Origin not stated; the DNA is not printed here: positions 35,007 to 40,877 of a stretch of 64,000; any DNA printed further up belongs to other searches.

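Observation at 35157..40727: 1856-aa TSP3 / LamG / PEGA-like / NHL protein encoded between the alignment-complex genes and the secretin: candidate pilus-associated adhesin or secreted cargo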

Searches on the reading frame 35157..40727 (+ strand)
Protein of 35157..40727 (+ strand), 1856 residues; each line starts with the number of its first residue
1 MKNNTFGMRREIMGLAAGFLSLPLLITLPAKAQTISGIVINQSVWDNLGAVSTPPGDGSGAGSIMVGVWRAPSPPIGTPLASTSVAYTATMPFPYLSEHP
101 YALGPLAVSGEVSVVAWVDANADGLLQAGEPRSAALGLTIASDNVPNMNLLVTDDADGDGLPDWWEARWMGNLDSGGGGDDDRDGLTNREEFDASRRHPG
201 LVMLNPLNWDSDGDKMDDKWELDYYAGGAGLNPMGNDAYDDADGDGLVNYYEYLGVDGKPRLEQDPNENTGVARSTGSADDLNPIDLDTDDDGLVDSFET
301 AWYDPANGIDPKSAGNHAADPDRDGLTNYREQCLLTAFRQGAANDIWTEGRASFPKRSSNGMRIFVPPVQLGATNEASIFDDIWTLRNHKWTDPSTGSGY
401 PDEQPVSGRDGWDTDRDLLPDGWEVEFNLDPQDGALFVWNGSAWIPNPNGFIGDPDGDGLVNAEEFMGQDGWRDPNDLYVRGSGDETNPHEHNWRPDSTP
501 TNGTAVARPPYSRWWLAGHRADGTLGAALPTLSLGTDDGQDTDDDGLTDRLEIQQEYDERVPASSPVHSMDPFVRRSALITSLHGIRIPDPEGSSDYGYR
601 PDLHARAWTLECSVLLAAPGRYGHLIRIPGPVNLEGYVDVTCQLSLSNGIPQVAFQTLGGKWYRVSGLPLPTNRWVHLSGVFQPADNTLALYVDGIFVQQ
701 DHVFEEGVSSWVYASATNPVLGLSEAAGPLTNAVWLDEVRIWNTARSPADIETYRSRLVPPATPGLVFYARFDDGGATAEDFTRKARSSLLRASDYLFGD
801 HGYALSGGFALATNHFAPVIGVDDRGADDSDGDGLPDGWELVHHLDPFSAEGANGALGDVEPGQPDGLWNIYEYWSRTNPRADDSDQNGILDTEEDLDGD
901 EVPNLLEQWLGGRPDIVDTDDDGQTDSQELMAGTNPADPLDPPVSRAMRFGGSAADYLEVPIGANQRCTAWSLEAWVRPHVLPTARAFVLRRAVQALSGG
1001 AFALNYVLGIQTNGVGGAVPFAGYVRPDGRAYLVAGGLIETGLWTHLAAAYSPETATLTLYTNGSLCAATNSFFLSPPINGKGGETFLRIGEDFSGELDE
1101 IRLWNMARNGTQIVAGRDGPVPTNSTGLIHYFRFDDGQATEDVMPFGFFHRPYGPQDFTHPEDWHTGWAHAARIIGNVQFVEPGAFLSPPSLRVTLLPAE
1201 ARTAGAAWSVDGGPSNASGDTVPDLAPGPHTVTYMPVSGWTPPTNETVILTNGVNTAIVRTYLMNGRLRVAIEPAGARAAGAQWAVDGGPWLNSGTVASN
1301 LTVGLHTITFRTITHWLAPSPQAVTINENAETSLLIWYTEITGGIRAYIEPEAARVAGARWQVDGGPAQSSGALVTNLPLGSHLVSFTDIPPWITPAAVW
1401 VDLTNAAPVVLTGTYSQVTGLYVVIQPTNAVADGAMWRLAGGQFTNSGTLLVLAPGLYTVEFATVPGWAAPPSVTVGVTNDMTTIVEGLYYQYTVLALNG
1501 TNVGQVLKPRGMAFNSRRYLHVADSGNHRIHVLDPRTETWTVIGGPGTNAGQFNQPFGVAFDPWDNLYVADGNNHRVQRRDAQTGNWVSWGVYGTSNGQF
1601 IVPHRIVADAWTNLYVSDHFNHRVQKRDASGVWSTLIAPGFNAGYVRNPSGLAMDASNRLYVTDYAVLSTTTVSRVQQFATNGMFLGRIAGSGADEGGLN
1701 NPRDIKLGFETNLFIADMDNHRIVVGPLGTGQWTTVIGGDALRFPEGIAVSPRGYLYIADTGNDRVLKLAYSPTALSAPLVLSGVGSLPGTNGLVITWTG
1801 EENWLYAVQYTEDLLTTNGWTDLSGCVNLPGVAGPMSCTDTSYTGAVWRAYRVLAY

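Call 6: search_protein_families(library=pfam, proteins=[window:35157-40727:+], max_evalue=0.1)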
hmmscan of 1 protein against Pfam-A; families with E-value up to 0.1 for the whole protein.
window:35157-40727:+ (1856 aa): 5 families
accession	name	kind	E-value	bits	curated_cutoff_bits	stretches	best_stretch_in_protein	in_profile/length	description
PF13385.13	Laminin_G_3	-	1.1e-27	97.5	27.6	2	955-1113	4-150/151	Concanavalin A-like lectin/glucanases superfamily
PF01436.27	NHL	-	2e-24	84.8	20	4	1553-1578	1-26/28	NHL repeat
PF18884.5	TSP3_bac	-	0.0009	19.5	25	2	829-848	1-20/22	Bacterial TSP3 repeat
PF06739.17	SBBP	-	0.0032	17.8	20.5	0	1732-1759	1-29/38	Beta-propeller repeat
PF25021.1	TEN_NHL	-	0.014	14.9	27.1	0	1742-1767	329-354/357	Teneurin NHL domain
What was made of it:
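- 36954..37511 (+): LamG_3 / concanavalin-A-like domain 1 (aa ~600-785). Pfam Laminin_G_3 matches in 2 stretches (call 6).
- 37989..38561 (+): LamG_3 / concanavalin-A-like domain 2 (aa ~945-1135). Pfam best stretch at aa 955-1113 (call 6).
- On Laminin_G_3 (PF13385) concanavalin-A-like domain proteins: 97.5 bits vs 27.6, in two stretches (call 6).
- On NHL repeat beta-propeller (PF01436): 84.8 bits vs 20 (call 6).
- On Bacterial TSP3 repeat (PF18884): The HMM gives 19.5 bits, below the 25-bit cut-off (call 6).
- Checked: Laminin_G_3 matches twice, E 1.1e-27 (call 6). Pfam gives E 2e-24 (call 6).
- Tried and rejected: Rejected, because the domain is absent (call 6).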

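Call 14: search_protein_families(library=ncbifam, proteins=[window:35157-40727:+], max_evalue=0.01)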
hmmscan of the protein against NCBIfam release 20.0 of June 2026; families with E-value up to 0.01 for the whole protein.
window:35157-40727:+ (1856 aa): 3 families
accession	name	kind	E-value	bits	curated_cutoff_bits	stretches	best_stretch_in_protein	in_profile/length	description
NF035926.1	scyF_NHL_VPEP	equivalog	8.7e-38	130.4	350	3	1507-1633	152-279/376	scytonemin biosynthesis PEP-CTERM protein ScyF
NF033206.1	ScyE_fam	subfamily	6.6e-07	29.2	80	0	1649-1762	208-321/333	ScyD/ScyE family protein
NF033765.2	gliding_CglD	equivalog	0.00033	18.6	400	1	823-938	171-286/1124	adventurous gliding motility lipoprotein CglD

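Call 15: search_solved_structures(query=window:35157-40727:+, max_evalue=0.01)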
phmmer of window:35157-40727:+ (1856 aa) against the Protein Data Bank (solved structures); distinct sequences matched with E-value up to 0.01: 49.
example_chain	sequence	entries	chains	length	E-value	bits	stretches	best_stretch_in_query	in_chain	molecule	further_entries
7qrx_A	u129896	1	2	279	4.8e-34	120.2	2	1499-1633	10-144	E3 ubiquitin-protein ligase TRIM71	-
9jur_A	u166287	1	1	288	5.1e-34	120.1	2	1499-1633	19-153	E3 ubiquitin-protein ligase TRIM71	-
8j72_A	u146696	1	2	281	8.3e-34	119.4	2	1499-1633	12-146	E3 ubiquitin-protein ligase TRIM71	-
6fpt_A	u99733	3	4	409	5e-33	116.8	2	1500-1632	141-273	E3 ubiquitin-protein ligase TRIM71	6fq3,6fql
6d69_A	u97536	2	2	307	2.2e-32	114.7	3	1511-1635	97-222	NHL Repeat Region of D. melanogaster Thin | Thin, isoform D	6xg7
3wwa_A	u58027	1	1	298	3.1e-31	110.9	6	1698-1773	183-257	Pizza7H protein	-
3ww9_A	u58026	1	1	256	4.1e-27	97.2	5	1698-1772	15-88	pizza6 protein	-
6qsd_A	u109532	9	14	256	4.9e-27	97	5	1698-1773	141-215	Pizza6S | Pizza6-S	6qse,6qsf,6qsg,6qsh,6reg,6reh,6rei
7zqg_A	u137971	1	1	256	7.1e-25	89.8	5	1698-1773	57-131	Pizza6-KSH-TSH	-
7zcj_A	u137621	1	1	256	1e-24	89.3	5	1698-1773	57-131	Pizza6-TNH-TSH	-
6f0t_A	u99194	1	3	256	1.3e-23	85.6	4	1698-1772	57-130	Pizza6-SFW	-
6i3b_A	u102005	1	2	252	6.3e-23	83.3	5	1698-1773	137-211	cPizza6-AYW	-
6i37_A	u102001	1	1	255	6.8e-23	83.2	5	1698-1772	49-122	nv1Pizza6-AYW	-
6f0q_A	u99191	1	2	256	9.7e-23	82.7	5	1698-1772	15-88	Pizza6-AYW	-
7zph_A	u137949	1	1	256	1.8e-22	81.9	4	1698-1772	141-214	Pizza6-TNK-RSH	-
6ren_A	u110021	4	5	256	4.2e-22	80.6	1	1553-1774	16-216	3fPizza6-SH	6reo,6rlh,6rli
6i39_A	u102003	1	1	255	2.8e-17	64.6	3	1698-1774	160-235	v31Pizza6-AYW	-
3fvz_A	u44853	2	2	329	0.00016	22.3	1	1499-1625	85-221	Peptidyl-glycine alpha-amidating monooxygenase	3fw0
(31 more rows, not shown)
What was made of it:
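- On NHL repeat beta-propeller (PF01436): TRIM71 5e-34 (call 15).
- Checked: A PDB sequence search gives TRIM71 NHL at 5e-34 over aa 1499-1633, and other NHL chains extend the cover to about aa 1774 (call 15).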
